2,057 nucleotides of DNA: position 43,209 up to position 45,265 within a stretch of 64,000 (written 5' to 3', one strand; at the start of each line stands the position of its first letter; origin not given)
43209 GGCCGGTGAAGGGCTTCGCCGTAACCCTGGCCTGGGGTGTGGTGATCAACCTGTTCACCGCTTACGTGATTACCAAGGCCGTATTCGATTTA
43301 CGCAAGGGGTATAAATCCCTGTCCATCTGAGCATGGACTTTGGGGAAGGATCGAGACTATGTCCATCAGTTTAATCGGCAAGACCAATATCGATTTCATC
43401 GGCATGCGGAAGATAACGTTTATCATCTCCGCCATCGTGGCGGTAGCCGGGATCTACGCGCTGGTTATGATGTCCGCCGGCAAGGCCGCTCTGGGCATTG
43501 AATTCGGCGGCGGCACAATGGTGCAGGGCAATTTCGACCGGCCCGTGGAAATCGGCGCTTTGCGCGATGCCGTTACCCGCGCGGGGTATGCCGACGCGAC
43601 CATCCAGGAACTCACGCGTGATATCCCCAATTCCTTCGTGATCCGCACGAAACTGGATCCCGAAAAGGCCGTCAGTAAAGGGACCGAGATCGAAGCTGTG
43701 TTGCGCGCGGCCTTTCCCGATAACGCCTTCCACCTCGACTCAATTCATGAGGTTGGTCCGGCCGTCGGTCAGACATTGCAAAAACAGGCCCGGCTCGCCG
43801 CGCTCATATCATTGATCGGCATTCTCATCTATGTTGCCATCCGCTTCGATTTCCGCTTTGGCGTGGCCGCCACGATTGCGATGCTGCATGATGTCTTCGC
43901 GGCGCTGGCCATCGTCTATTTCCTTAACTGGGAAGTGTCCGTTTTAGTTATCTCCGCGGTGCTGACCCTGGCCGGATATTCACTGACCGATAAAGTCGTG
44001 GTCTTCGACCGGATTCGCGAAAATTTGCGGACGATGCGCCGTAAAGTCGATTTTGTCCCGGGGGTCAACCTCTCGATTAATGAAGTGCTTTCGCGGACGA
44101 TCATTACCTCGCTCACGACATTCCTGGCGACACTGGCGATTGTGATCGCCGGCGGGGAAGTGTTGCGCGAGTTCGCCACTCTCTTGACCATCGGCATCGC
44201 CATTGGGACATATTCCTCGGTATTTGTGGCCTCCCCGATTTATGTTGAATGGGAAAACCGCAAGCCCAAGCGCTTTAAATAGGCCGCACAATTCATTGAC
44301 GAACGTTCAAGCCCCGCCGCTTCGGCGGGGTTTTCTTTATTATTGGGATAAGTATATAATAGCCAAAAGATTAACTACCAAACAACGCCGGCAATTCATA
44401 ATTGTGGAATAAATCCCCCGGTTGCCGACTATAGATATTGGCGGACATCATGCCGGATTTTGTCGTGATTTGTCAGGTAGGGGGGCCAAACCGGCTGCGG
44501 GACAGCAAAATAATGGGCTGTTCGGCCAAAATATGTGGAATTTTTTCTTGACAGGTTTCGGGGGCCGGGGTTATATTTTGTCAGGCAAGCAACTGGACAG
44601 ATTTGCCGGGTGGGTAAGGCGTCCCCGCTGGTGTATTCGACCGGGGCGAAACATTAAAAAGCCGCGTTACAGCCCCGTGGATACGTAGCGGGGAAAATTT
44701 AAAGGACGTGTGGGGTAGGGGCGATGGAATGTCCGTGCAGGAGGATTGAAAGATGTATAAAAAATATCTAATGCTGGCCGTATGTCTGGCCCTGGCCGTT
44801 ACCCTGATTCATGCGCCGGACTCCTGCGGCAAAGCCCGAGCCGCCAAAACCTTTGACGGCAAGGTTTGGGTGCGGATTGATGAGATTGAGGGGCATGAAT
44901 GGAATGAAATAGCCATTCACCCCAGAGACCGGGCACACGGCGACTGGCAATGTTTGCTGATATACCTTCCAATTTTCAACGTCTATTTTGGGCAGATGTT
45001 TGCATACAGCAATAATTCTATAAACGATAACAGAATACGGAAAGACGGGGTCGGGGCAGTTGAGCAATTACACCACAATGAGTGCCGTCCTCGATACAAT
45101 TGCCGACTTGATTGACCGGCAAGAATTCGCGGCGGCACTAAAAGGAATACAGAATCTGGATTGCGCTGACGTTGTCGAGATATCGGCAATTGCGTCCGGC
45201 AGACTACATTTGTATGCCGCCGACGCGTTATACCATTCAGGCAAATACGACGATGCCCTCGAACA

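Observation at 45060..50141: TPR-type sigma54 activator followed by a sigma54 promoter driving a lipoprotein gene and a run of six small hydrophobic peptide genes (two paralog pairs, one frameshifted)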

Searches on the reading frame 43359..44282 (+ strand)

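Call 81: search_protein_families(library=pfam, proteins=[window:43359-44282:+], max_evalue=0.00001)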
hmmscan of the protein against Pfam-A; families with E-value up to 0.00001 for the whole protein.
window:43359-44282:+ (307 aa): 1 family
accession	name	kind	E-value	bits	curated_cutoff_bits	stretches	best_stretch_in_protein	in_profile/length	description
PF02355.23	SecD_SecF_C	-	1.6e-54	184.7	20.5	1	123-300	12-188/189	Protein export membrane protein SecD/SecF, C-terminal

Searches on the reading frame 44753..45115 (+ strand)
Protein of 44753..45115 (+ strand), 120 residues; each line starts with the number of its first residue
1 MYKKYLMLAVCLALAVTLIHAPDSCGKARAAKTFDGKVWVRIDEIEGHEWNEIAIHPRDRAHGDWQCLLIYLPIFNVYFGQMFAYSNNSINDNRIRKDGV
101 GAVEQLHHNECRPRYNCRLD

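Call 65: search_protein_families(library=pfam, proteins=[window:44753-45115:+], max_evalue=0.1)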
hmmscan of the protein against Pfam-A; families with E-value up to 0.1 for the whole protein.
window:44753-45115:+ (120 aa): 0 families

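Call 75: search_protein_families(library=ncbifam, proteins=[window:44753-45115:+], max_evalue=10)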
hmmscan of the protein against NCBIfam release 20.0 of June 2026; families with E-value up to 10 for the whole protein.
window:44753-45115:+ (120 aa): 0 families

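Call 87: search_protein_families(library=padloc, proteins=[window:44753-45115:+], max_evalue=0.01)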
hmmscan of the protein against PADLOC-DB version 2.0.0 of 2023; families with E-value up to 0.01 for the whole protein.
window:44753-45115:+ (120 aa): 0 families

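Call 88: search_protein_families(library=phrogs, proteins=[window:44753-45115:+], max_evalue=0.01)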
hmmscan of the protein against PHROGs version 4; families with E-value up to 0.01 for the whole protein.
window:44753-45115:+ (120 aa): 0 families
